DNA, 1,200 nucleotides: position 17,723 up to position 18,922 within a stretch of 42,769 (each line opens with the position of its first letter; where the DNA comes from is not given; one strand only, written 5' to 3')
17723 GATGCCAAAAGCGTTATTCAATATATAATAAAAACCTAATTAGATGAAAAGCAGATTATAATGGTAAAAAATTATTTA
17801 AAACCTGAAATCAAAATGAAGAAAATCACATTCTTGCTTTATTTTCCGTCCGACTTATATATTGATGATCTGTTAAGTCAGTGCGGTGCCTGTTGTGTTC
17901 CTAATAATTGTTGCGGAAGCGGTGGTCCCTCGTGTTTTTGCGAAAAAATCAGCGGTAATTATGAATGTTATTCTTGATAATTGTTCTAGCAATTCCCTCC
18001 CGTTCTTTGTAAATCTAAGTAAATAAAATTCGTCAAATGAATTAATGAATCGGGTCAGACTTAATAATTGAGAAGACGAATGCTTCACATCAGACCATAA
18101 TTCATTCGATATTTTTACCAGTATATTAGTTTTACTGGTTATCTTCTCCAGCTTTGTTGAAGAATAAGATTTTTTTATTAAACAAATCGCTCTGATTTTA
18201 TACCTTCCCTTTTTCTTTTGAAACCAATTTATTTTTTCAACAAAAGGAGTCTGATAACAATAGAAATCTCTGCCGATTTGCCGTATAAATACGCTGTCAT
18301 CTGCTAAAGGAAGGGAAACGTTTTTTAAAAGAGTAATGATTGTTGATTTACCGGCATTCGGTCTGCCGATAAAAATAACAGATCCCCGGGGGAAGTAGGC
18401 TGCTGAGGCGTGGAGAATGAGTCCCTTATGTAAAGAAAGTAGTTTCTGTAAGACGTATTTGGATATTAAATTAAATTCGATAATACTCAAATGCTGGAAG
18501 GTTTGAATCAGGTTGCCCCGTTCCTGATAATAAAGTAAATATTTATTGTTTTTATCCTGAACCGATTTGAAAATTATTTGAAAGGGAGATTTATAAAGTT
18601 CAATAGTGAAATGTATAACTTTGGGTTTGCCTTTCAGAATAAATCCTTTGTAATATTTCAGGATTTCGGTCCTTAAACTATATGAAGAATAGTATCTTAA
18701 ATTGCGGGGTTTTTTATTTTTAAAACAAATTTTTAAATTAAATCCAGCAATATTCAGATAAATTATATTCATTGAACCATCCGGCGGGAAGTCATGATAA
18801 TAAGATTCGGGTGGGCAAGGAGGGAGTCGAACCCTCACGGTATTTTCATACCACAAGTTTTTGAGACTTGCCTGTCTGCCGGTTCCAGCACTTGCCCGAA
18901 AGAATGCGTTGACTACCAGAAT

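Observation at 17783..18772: Cys-rich 64-aa peptide ORF converging on and overlapping an HPr-kinase-like gene beside tRNA-Leu: candidate minimal peptide-modification pair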

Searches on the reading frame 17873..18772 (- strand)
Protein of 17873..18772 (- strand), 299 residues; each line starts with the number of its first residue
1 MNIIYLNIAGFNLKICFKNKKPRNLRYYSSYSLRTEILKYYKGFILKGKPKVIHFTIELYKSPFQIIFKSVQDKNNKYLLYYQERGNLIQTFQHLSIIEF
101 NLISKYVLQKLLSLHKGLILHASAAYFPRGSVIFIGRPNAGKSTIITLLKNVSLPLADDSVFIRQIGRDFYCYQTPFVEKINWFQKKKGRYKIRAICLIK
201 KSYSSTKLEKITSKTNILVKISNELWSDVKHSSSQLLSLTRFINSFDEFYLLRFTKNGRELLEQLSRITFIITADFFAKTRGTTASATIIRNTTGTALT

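Call 4: search_protein_families(library=pfam, proteins=[window:17873-18772:-], max_evalue=1)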
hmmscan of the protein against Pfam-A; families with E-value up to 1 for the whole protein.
window:17873-18772:- (299 aa): 3 families
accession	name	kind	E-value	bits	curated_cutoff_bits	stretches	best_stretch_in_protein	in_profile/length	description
PF01926.29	MMR_HSR1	-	0.0011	19.5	21.9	1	132-151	2-21/113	50S ribosome-binding GTPase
PF20476.3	DUF6718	-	0.093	13.4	27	1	212-266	19-72/74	Family of unknown function (DUF6718)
PF13555.12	AAA_29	-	0.15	12.3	27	1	128-146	21-39/61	P-loop containing region of AAA domain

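Call 5: search_protein_families(library=ncbifam, proteins=[window:17873-18772:-], max_evalue=1)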
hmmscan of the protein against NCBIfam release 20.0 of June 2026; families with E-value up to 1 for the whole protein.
window:17873-18772:- (299 aa): 6 families
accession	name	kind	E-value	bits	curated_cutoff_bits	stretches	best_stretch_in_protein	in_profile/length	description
NF000908.1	PRK00089.1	equivalog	0.0061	15.9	237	1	130-148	4-22/291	GTPase Era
TIGR03596.1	GTPase_YlqF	equivalog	0.029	13.7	208.2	1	123-151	112-140/276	ribosome biogenesis GTPase YlqF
TIGR00231.1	small_GTP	domain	0.03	14.1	42.5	1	131-155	5-30/164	GTP-binding protein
TIGR03594.1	GTPase_EngA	equivalog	0.03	13.3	306.7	1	132-148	178-194/432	ribosome biogenesis GTPase Der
NF003255.0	PRK04213.1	equivalog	0.036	13.4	164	1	131-151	11-31/204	GTP-binding protein EngB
TIGR03598.1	GTPase_YsxC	equivalog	0.048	13.3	124.45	1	131-151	20-40/186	ribosome biogenesis GTP-binding protein YihA/YsxC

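Call 7: find_homologous_proteins(query=window:17873-18772:-, max_evalue=0.01)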
Query window:17873-18772:- (299 aa): 34 proteins with E <= 0.01 among 1195 candidates.
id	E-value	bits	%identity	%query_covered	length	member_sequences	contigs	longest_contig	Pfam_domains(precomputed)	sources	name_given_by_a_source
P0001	1.2e-190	650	100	100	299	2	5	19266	-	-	-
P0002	5.1e-46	175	38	88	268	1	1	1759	PF27840.1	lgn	-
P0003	2.6e-43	167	39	90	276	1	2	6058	PF27840.1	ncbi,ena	-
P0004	3.6e-43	166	38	90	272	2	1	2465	PF27840.1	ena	-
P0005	7.5e-43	165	38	90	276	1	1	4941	PF27840.1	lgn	-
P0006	3.2e-42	163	42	87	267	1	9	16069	PF27840.1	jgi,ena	-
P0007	7.7e-42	162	40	86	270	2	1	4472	PF00005.34,PF27840.1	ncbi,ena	-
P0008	1.9e-41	160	37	86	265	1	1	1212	PF27840.1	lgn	-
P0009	4.1e-40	156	36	92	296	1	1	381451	PF27840.1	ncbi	-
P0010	1.2e-37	148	37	91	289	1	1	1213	PF27840.1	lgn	-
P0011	2.4e-37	147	36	86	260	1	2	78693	PF27840.1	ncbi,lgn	-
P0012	2.2e-35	141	34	90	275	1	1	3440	PF01293.26,PF27840.1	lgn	-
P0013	5.3e-34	136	37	86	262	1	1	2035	PF00005.34,PF27840.1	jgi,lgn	jgi:hypothetical protein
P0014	1.3e-33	135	36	88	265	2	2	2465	PF27840.1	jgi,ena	-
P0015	1.2e-32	132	33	91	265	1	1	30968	PF27840.1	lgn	-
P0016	5.8e-32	129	35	87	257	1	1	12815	PF27840.1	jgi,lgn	-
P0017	9.3e-32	129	36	87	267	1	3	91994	PF27840.1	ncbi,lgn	-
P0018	1.4e-31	128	39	87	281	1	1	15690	PF27840.1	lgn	-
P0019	3.2e-31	127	36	86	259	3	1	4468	PF00005.34,PF27840.1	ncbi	-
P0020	2.1e-29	121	32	89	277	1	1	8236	PF27840.1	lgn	-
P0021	8.1e-28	116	34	91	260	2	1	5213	PF27840.1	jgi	jgi:hypothetical protein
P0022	1.1e-27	115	30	88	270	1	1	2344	PF27840.1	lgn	-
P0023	1.7e-27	115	31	87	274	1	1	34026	PF27840.1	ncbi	-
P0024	1.1e-26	112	32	88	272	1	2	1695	PF27840.1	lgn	-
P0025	5.3e-24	103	31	89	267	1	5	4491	PF00005.34,PF27840.1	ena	-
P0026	1.6e-23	102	31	87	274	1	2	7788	PF27840.1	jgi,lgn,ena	-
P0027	4.4e-23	100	29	77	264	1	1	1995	PF27840.1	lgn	-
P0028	6.2e-23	100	33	74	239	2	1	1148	PF27840.1,PF20720.4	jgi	jgi:hypothetical protein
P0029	2.5e-22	98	36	75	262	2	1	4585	PF27840.1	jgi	jgi:hypothetical protein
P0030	2.3e-20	91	31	86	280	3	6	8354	PF27840.1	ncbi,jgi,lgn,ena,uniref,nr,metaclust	ncbi:hypothetical protein A3D78_04230 [Candidatus Gottesmanbacteria bacterium RIFCSPHIGHO2_02_FULL_3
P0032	1.1e-14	73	28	87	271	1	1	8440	PF27840.1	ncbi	-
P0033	6.5e-12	64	35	54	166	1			PF27840.1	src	-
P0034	2.8e-10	58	37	37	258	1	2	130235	PF27840.1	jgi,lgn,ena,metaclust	metaclust:\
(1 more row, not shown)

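Call 10: search_solved_structures(query=A1, max_evalue=10, show_alignments=3)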
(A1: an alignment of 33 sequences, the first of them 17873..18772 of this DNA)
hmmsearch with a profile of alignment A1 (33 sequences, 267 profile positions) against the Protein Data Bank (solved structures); distinct sequences matched with E-value up to 10: 184 (the best 60 are shown).
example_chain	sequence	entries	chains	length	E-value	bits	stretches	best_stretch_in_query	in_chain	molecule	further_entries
6fn1_A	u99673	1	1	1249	3.6e-06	29.9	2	125-154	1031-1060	Human-mouse chimeric ABCB1 (ABCBHM)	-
6fn4_A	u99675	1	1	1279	3.7e-06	29.8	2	125-154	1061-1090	Apo form of Human-mouse chimeric ABCB1 (ABCB1HM) in complex with Antigen binding fragment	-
7zk9_A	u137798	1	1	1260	2.7e-05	27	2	125-154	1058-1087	ATP-dependent translocase ABCB1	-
7zk8_A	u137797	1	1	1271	2.7e-05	27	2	125-154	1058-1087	ATP-dependent translocase ABCB1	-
7zka_A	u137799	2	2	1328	3.1e-05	26.8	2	125-154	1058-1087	ATP-dependent translocase ABCB1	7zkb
7zk4_A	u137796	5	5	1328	3.1e-05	26.8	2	125-154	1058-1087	ATP-dependent translocase ABCB1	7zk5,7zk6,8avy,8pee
5ko2_A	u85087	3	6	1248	6.6e-05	25.7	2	125-154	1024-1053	Multidrug resistance protein 1A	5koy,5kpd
6ujw_A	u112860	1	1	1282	7e-05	25.7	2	125-154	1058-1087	ATP-dependent translocase ABCB1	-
6q81_A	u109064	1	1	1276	7e-05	25.7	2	125-154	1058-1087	P-glycoprotein (ABCB1)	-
6ujt_A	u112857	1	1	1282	7e-05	25.6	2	125-154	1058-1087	ATP-dependent translocase ABCB1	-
4m1m_A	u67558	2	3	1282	7e-05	25.6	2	125-154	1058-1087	Multidrug resistance protein 1A | ATP-dependent translocase ABCB1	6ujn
6ujr_A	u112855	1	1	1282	7e-05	25.6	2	125-154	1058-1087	ATP-dependent translocase ABCB1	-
6ujs_A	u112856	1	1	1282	7.1e-05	25.6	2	125-154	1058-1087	ATP-dependent translocase ABCB1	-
6ujp_A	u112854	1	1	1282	7.1e-05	25.6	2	125-154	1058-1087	ATP-dependent translocase ABCB1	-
4m2s_A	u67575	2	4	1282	7.1e-05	25.6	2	125-154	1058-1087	Multidrug resistance protein 1A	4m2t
1ko7_A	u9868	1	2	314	0.0037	20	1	88-165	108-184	Hpr kinase/phosphatase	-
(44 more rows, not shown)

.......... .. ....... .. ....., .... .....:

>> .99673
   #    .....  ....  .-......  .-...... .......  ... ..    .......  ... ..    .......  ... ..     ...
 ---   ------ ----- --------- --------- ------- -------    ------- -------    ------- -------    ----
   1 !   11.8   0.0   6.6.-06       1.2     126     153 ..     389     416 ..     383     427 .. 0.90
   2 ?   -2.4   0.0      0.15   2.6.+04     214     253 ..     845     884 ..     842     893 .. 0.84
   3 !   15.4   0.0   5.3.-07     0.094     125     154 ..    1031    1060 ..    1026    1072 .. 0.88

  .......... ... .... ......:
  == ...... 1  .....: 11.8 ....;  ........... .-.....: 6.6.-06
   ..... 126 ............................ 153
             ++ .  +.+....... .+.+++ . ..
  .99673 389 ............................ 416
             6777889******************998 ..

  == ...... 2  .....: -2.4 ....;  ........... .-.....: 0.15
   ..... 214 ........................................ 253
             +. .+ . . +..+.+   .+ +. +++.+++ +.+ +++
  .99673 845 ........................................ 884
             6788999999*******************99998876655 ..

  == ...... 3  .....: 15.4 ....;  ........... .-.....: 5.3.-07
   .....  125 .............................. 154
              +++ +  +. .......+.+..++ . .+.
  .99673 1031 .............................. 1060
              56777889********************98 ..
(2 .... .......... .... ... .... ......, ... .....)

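Call 13: find_encoding_contigs(protein=P0001, flank=4000, max_places=6)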
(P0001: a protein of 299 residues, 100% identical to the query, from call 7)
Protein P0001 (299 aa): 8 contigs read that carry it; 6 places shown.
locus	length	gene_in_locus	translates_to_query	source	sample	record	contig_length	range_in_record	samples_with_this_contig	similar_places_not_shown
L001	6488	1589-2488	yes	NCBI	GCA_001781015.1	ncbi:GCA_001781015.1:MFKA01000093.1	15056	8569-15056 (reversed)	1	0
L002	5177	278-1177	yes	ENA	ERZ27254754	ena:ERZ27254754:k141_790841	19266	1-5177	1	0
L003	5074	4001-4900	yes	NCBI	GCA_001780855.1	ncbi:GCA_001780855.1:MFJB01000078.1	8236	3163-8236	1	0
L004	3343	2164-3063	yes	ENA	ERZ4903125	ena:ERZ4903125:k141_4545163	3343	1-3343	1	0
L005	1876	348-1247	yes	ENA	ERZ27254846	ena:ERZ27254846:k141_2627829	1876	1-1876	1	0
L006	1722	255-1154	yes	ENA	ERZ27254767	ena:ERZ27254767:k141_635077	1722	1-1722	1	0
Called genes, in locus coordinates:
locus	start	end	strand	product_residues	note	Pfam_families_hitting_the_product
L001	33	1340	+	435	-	PF13384:HTH_23 (weak), PF13518:HTH_28, PF13551:HTH_29 (weak), PF13565:HTH_32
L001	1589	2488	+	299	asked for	-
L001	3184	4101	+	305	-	-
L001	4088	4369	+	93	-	-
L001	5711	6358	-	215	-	PF13483:Lactamase_B_3, PF12706:Lactamase_B_2 (weak)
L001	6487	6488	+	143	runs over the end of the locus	-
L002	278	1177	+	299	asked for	-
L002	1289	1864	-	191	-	-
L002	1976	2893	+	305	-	-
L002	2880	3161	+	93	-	-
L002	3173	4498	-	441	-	PF00772:DnaB, PF03796:DnaB_C, PF13481:AAA_25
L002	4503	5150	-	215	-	PF13483:Lactamase_B_3, PF12706:Lactamase_B_2 (weak)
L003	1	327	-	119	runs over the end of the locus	PF01258:zf-dskA_traR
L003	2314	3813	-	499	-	PF02789:Peptidase_M17_N, PF00883:Peptidase_M17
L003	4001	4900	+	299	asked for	-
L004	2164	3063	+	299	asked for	-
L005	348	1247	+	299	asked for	-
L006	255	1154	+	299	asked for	-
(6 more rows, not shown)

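Call 16: find_related_loci(query=A2, collection=genome_contigs, flank=5000)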
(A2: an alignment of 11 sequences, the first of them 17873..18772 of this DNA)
Query A2 (299 aa) in genome_contigs; peptide patterns used: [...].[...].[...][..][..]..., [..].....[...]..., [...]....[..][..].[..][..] (x = any residue, [..] = any of these).
600 stretches matched a pattern (row limit reached: there are more); 25 encode a relative of the query (tblastn E <= 1e-3); 25 distinct loci.
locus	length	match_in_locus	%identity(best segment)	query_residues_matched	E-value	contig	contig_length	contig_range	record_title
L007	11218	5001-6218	33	2-265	1e-32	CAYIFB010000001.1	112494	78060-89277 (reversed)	MAG TPA_asm: uncultured Gammaproteobacteria bacterium isolate ERP119705_co19_135 genome assembly, contig: NODE_42_length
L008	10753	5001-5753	36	4-257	3e-39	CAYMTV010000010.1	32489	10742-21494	MAG TPA_asm: uncultured Gammaproteobacteria bacterium isolate binchicken_co38_1053 genome assembly, contig: NODE_2838_le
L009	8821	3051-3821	30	1-261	6e-33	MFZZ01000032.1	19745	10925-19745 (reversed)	MAG: Candidatus Roizmanbacteria bacterium RIFCSPHIGHO2_12_FULL_38_13 rifcsphigho2_12_scaffold_3800, whole genome shotgun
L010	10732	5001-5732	34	4-252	2e-27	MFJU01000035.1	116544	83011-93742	MAG: Candidatus Gottesmanbacteria bacterium RIFCSPLOWO2_01_FULL_42_22 rifcsplowo2_01_scaffold_498, whole genome shotgun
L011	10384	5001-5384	28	101-245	8e-8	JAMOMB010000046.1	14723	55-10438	MAG: Sedimenticola sp. isolate 4281-140_maxbin2_scaf2bin.080 4281-140_scaffold_1753_c1, whole genome shotgun sequence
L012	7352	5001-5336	30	101-213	2e-7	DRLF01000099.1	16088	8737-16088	MAG TPA_asm: Thiolapillus brandeum isolate HyVt-458 HyVt-458_k145_1293864, whole genome shotgun sequence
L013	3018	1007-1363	30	101-221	1e-7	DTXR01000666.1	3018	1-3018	MAG TPA_asm: Chromatiaceae bacterium isolate UWMA-0197 k99_608014, whole genome shotgun sequence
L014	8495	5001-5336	25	100-212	5e-7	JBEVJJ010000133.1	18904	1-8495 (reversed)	MAG: Nitrospiraceae bacterium isolate T4R1BO.metabat2.186 T4R1BO.metabat2.186_k133_30808218, whole genome shotgun sequen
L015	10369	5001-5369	27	100-210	7e-7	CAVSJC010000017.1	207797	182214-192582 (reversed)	MAG: uncultured Nitrospiraceae bacterium isolate MFD02360.bin.2.39 genome assembly, contig: contig_62534, whole genome s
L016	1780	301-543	34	105-177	1e-6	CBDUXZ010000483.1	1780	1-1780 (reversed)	MAG TPA_asm: uncultured bacterium isolate SRR22302371_concoct_58 genome assembly, contig: ERZ26661859.114287, whole geno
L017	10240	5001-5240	33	100-178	3e-6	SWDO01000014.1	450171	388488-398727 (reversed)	MAG: Nitrospira sp. isolate RSF5 Nitrospira_sp_RSF5_14, whole genome shotgun sequence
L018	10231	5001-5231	31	103-177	5e-6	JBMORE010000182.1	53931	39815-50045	MAG: Myxococcota bacterium isolate Betzabe_MAG172 MAG172_182, whole genome shotgun sequence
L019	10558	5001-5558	24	29-217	8e-6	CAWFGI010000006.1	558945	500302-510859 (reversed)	MAG: uncultured Acidobacteriota bacterium isolate MFD00731.bin.3.104 genome assembly, contig: contig_27216, whole genome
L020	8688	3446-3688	30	104-182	8e-6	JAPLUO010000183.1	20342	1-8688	MAG: candidate division WOR-3 bacterium isolate LacPavin_0920_WC90_MAG_62_12 LacPavin_0920_WC90_scaffold_1806270, whole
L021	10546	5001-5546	25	33-217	9e-6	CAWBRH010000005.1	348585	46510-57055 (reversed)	MAG: uncultured Acidobacteriota bacterium isolate MFD01633.bin.2.121 genome assembly, contig: contig_110246, whole genom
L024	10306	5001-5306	30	82-177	2e-5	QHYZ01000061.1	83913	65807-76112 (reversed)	MAG: Acidobacteria bacterium isolate gp2 AA104 14_0929_09_30cm_scaffold_53_curated, whole genome shotgun sequence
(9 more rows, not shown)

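Call 20: find_related_loci(query=A2, collection=metagenome_contigs, flank=4000)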
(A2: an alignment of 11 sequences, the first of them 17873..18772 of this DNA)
Query A2 (299 aa) in metagenome_contigs; peptide patterns used: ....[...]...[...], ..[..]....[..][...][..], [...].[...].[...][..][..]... (x = any residue, [..] = any of these).
600 stretches matched a pattern (row limit reached: there are more); 40 encode a relative of the query (tblastn E <= 1e-3); 40 distinct loci.
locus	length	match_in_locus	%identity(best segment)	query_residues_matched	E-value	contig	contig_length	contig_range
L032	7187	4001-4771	36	2-262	8e-43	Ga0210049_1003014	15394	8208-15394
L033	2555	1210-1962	37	4-254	3e-38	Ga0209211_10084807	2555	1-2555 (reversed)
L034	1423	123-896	35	2-265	2e-38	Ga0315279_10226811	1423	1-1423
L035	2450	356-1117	33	4-263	9e-33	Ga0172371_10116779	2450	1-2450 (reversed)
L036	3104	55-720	34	40-263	8e-30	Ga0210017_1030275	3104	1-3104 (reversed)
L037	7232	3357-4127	30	6-266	2e-20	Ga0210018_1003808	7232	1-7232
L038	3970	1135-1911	28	1-263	3e-19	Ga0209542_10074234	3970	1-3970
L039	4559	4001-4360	27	70-182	7e-9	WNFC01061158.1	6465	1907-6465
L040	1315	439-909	23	31-181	9e-9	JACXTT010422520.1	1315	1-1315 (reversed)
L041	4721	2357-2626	31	93-182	2e-8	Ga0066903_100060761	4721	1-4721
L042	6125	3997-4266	31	93-182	3e-8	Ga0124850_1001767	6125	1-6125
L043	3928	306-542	34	100-177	3e-8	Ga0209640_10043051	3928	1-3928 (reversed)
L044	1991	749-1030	30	85-181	5e-8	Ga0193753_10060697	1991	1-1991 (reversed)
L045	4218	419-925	25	6-195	5e-7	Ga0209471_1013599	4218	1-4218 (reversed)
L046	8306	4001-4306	30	82-177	6e-7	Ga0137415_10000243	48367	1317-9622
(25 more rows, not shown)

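Call 22: predict_structure(alignment_id=A1)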
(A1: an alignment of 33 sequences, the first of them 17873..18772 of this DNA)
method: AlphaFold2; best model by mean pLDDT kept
length: 299 residues; sequences in the alignment: 33
mean_pLDDT: 87.0   pTM: 0.83
mean pLDDT of the five models: 87.0, 86.9, 86.3, 86.3, 86.0
residues with pLDDT >= 90: 213; 70-90: 31; 50-70: 38; < 50: 17
segments of 3 or more residues with pLDDT < 50: 283-293, 295-299
pLDDT, mean of each block of 10 residues (from residue 1): 93 90 53 91 97 97 67 69 94 92 96 96 95 97 95 94 97 93 91 98 96 97 92 94 97 96 92 59 46 40
secondary structure, 60 per line:
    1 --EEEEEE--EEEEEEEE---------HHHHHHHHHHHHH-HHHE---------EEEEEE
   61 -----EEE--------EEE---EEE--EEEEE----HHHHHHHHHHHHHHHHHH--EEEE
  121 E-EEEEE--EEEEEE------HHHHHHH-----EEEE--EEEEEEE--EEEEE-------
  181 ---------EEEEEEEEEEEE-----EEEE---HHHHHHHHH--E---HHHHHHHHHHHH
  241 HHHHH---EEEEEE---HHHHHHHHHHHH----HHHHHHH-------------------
elements in order: E3-8 E11-18 H28-40 E55-60 E66-68 E77-79 E83-85 E88-92 H97-114 E117-121 E123-127 E130-135 H142-148 E154-157 E160-166 E169-173 E190-201 E207-210 H214-222 H229-245 E249-254 H258-269 H274-280

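Call 25: find_encoding_contigs(protein=P0009, flank=6000, max_places=2)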
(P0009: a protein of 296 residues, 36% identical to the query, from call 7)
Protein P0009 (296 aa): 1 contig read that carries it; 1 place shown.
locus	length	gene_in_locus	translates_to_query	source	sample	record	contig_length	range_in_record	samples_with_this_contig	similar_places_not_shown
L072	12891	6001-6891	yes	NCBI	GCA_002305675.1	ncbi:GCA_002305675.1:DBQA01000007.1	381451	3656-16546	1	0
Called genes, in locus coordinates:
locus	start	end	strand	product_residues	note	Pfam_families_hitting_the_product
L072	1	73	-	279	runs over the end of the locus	PF00398:RrnaAD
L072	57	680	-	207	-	PF01725:Ham1p_like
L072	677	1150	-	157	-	-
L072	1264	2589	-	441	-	-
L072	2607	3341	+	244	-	-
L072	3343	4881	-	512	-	PF01336:tRNA_anti-codon, PF00152:tRNA-synt_2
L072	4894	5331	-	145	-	PF03449:GreA_GreB_N, PF01272:GreA_GreB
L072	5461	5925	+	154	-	-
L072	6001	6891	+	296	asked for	PF27840:ScmC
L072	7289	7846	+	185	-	-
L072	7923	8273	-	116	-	-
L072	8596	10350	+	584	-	PF01807:Zn_ribbon_DnaG, PF08275:DNAG_N, PF01751:Toprim (weak), PF13662:Toprim_4, PF13155:Toprim_2, PF10410:DnaB_bind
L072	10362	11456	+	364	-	PF00140:Sigma70_r1_2, PF04542:Sigma70_r2, PF04539:Sigma70_r3, PF04545:Sigma70_r4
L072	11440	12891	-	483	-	PF23357:DUF7088, PF09822:ABC_transp_aux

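Call 26: find_encoding_contigs(protein=P0017, flank=6000, max_places=2)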
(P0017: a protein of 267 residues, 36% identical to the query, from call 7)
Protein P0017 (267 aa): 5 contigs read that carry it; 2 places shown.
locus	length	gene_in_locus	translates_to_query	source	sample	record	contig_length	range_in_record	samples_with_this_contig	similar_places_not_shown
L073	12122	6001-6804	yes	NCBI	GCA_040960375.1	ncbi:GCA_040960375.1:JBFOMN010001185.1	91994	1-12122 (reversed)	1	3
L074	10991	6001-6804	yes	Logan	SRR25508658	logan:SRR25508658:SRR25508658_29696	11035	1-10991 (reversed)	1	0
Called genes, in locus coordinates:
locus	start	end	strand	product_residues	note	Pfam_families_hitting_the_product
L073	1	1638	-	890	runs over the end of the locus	-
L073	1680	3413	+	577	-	PF04932:Wzy_C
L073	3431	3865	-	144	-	-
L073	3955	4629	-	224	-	-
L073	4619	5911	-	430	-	PF02624:YcaO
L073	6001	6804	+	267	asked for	PF27840:ScmC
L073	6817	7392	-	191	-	PF01079:Hint (faint), PF07591:PT-HINT, PF14890:Intein_splicing (weak)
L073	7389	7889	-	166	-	-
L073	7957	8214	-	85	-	PF05402:PqqD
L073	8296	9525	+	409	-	PF14907:NTP_transf_5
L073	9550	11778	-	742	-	-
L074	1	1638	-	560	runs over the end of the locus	?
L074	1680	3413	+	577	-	PF04932:Wzy_C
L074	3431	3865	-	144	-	-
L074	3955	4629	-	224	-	-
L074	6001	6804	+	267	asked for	PF27840:ScmC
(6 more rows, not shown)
